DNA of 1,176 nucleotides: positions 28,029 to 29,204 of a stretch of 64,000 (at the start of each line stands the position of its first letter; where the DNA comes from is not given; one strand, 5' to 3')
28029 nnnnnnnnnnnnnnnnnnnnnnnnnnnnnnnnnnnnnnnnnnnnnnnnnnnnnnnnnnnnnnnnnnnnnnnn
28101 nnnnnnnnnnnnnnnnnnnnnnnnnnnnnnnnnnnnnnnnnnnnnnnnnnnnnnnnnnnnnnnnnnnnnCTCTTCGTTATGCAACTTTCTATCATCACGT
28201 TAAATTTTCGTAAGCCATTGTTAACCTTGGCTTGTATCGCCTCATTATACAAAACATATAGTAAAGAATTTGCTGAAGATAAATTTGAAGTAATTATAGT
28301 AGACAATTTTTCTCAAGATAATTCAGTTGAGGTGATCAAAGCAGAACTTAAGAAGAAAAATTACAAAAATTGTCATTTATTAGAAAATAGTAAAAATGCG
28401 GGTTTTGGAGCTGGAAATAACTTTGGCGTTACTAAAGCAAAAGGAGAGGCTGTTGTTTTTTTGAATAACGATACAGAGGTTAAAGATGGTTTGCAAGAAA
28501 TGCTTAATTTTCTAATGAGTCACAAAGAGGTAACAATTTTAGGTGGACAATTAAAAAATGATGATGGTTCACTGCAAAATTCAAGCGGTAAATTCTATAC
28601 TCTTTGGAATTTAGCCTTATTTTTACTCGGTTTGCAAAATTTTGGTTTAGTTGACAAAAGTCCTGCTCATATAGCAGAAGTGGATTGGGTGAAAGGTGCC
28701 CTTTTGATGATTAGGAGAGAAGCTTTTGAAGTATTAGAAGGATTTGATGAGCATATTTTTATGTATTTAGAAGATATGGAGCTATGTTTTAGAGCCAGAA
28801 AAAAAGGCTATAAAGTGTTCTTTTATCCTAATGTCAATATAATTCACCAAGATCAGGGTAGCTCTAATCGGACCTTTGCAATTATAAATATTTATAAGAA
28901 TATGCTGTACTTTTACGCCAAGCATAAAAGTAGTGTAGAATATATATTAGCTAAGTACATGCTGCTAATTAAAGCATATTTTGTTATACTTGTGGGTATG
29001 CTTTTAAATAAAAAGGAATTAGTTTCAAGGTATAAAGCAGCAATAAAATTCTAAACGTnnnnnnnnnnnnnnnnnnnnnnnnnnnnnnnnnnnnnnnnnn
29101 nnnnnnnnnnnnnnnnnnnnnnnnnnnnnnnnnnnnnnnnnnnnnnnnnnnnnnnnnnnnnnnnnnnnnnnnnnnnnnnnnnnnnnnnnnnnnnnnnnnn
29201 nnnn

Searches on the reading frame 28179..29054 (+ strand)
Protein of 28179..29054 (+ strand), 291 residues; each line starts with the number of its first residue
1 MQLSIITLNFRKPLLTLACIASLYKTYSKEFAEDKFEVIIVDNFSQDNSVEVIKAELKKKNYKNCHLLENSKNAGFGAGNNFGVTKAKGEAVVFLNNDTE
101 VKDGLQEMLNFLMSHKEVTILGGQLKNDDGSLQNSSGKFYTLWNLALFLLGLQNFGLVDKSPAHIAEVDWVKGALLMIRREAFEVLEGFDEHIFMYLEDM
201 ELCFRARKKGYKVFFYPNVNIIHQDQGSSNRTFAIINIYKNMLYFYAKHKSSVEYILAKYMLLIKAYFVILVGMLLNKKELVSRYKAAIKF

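Call 25: search_protein_families(library=pfam, proteins=[window:28179-29054:+], max_evalue=0.01)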
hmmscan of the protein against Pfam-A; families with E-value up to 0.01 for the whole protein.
window:28179-29054:+ (291 aa): 5 families
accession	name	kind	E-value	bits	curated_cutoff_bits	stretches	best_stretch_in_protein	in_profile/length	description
PF00535.33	Glycos_transf_2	-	5.5e-21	75.7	23.3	1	4-143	1-132/168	Glycosyl transferase family 2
PF10111.15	Glyco_tranf_2_2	-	8.2e-11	42.3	27.3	1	31-233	26-225/276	Glycosyltransferase like family 2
PF13641.12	Glyco_tranf_2_3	-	1.8e-10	41.6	27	1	36-226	31-214/230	Glycosyltransferase like family 2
PF13632.12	Glyco_trans_2_3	-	2.5e-09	37.7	27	1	92-225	2-124/198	Glycosyl transferase family group 2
PF02709.20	Glyco_transf_7C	-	0.00015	21.8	23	1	173-218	21-67/78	N-terminal domain of galactosyltransferase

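Call 27: search_protein_families(library=ncbifam, proteins=[window:28179-29054:+], max_evalue=0.001)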
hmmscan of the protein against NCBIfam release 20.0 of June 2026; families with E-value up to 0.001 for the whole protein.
window:28179-29054:+ (291 aa): 15 families
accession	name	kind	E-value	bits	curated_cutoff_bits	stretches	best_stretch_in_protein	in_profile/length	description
NF041875.1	EPS_EpsD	equivalog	1.7e-19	70.4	370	1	27-249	22-233/325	exopolysaccharide biosynthesis glycosyltransferase EpsD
TIGR03965.1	mycofact_glyco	equivalog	4e-18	65.5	280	1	19-226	92-283/467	mycofactocin biosynthesis glycosyltransferase MftF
TIGR01556.1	rhamnosyltran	subfamily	6.3e-16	58.4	200.55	1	25-225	11-202/281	rhamnosyltransferase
TIGR04283.1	glyco_like_mftF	equivalog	7.5e-13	48.6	182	1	29-119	22-103/221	TIGR04283 family arsenosugar biosynthesis glycosyltransferase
NF038302.1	EPS_HpsE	equivalog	2.2e-12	46.6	300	1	34-224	32-223/307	hormogonium polysaccharide biosynthesis glycosyltransferase HpsE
NF038299.1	EPS_HpsN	equivalog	1.5e-10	40.5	425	1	34-227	29-224/317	hormogonium polysaccharide biosynthesis glycosyltransferase HpsN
NF007482.0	PRK10073.1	equivalog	2e-10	40.2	423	1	3-110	8-107/334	glycosyltransferase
NF050050.1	ProtGlycPglI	equivalog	4.8e-09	36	500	1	2-134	3-129/306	GalNAc(5)-diNAcBac-PP-undecaprenol beta-1,3-glucosyltransferase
TIGR03937.1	PgaC_IcaA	equivalog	1.6e-08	33.9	422.3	1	34-218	73-245/407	poly-beta-1,6-N-acetyl-D-glucosamine synthase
NF047683.1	TeichurnBiosyTuaG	equivalog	1.7e-08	34.4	400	1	4-130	9-130/252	teichuronic acid biosynthesis protein TuaG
NF041394.1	GtaseAglG_Halo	equivalog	1e-06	28.3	440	1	33-223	30-215/304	glucosyl-dolichyl phosphate glucuronosyltransferase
NF045692.1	OglycostaseCruG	equivalog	7.3e-05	21.8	600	1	36-222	71-254/386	2'-O-glycosyltransferase CruG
NF007453.0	PRK10018.1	equivalog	0.0002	21.2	382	0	34-117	34-112/280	colanic acid biosynthesis glycosyltransferase WcaA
NF050819.1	PolSacchBiosHfsG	equivalog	0.00033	19.9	500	0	33-111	36-116/302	polysaccharide biosynthesis protein HfsG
TIGR04017.1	WcaA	equivalog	0.00048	19.8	495.75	0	33-117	32-111/279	colanic acid biosynthesis glycosyltransferase WcaA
